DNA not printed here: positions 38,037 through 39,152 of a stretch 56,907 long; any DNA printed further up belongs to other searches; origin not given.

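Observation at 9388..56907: One gene-order rule used four times: local regulator, then an HX9DG prepilin-like gene, then a giant exported glycan enzyme (a pseudopilin-centred PUL-like module)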

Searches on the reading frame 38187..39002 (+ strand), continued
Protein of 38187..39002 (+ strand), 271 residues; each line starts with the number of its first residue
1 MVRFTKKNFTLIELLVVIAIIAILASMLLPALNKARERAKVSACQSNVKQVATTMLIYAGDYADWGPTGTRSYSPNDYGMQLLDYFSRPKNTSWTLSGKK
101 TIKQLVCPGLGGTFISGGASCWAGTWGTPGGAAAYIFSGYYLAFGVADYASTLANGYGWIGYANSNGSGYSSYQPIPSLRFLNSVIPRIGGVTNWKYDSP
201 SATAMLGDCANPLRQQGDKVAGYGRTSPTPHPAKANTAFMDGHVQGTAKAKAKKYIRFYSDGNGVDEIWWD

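Call 61: search_protein_families(library=pfam, alignment_id=A5, max_evalue=0.001)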
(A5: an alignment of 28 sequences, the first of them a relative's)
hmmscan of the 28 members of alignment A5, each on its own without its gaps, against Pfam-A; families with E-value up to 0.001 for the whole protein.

A. member 1, L001:2520-3209:+ (230 aa): 0 families

B. families by the number of members that match (of 28 scanned): 38 families (the first 25 are shown)
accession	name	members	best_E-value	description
PF06452.16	CBM9_1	4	1.4e-13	Carbohydrate family 9 binding domain-like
PF16126.11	DUF4838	3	8.4e-39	Domain of unknown function (DUF4838)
PF13385.13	Laminin_G_3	2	3.4e-13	Concanavalin A-like lectin/glucanases superfamily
PF02018.23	CBM_4_9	2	5.6e-08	Carbohydrate binding domain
PF13229.12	Beta_helix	2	6.1e-05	Right handed beta helix region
PF00884.28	Sulfatase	1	3.4e-56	Sulfatase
PF17389.8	Bac_rhamnosid6H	1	7.4e-41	Bacterial alpha-L-rhamnosidase 6 hairpin glycosidase domain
PF14099.13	Polysacc_lyase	1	1.6e-35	Polysaccharide lyase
PF13377.12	Peripla_BP_3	1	3.1e-23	Periplasmic binding protein-like domain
PF01497.23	Peripla_BP_2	1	1.7e-22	Periplasmic binding protein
PF16347.10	SGSH_C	1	2.7e-22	N-sulphoglucosamine sulphohydrolase, C-terminal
PF00754.31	F5_F8_type_C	1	2.7e-17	F5/8 type C domain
PF00356.27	LacI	1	1.4e-16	Bacterial regulatory proteins, lacI family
PF03160.20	Calx-beta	1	2.4e-16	Calx-beta domain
PF22633.2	F5_F8_type_C_2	1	9.4e-15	NedA-like, galactose-binding domain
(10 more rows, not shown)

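Call 82: search_solved_structures(query=A2, max_evalue=0.01, show_alignments=2)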
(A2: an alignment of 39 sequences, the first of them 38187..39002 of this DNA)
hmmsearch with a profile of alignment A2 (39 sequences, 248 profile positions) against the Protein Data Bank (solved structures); distinct sequences matched with E-value up to 0.01: 19.
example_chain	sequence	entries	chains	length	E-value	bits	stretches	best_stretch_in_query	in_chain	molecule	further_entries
6xxd_A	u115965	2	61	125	1.3e-13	55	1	8-67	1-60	PilA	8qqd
9egp_A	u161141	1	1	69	1.1e-12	51.8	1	3-61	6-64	Geopilin domain 1 protein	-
7tgg_A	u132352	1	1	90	1.4e-11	48.3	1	3-56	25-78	Geopilin domain 1 protein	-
8pfb_G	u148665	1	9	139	6.6e-11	46.1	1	8-112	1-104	Type IV pilin PilE1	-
2m7g_A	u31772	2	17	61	1.3e-10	45.1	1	8-56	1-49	Geopilin domain 1 protein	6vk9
8tj2_C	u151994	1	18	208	4e-09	40.2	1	8-59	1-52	Type IV major pilin protein PilA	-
9laa_A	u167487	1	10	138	1.8e-08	38.1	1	1-30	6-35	Type IV pilin protein PilA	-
5wda_A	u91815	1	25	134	9.2e-08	35.8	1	8-66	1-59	General secretion pathway protein G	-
2hi2_A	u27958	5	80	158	4.1e-07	33.6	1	8-41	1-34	Fimbrial protein | PilA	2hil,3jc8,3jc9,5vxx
1ay2_A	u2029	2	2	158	4.3e-07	33.6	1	8-41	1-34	TYPE 4 PILIN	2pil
8p3b_A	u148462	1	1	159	4.5e-07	33.5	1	8-41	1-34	Fimbrial protein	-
5kua_A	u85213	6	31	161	6.3e-07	33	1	8-41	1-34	pilin | Neisseria meningitidis PilE variant SB-GATDH | Neisseria meningitidis PilE, SB-DATDH variant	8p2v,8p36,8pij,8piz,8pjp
3sok_A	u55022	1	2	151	2e-06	31.4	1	8-38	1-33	Fimbrial protein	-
6gv9_A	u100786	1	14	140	8.8e-06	29.3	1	8-33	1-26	Prepilin peptidase-dependent protein D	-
1oqw_A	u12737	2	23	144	3.1e-05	27.5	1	8-31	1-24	Fimbrial protein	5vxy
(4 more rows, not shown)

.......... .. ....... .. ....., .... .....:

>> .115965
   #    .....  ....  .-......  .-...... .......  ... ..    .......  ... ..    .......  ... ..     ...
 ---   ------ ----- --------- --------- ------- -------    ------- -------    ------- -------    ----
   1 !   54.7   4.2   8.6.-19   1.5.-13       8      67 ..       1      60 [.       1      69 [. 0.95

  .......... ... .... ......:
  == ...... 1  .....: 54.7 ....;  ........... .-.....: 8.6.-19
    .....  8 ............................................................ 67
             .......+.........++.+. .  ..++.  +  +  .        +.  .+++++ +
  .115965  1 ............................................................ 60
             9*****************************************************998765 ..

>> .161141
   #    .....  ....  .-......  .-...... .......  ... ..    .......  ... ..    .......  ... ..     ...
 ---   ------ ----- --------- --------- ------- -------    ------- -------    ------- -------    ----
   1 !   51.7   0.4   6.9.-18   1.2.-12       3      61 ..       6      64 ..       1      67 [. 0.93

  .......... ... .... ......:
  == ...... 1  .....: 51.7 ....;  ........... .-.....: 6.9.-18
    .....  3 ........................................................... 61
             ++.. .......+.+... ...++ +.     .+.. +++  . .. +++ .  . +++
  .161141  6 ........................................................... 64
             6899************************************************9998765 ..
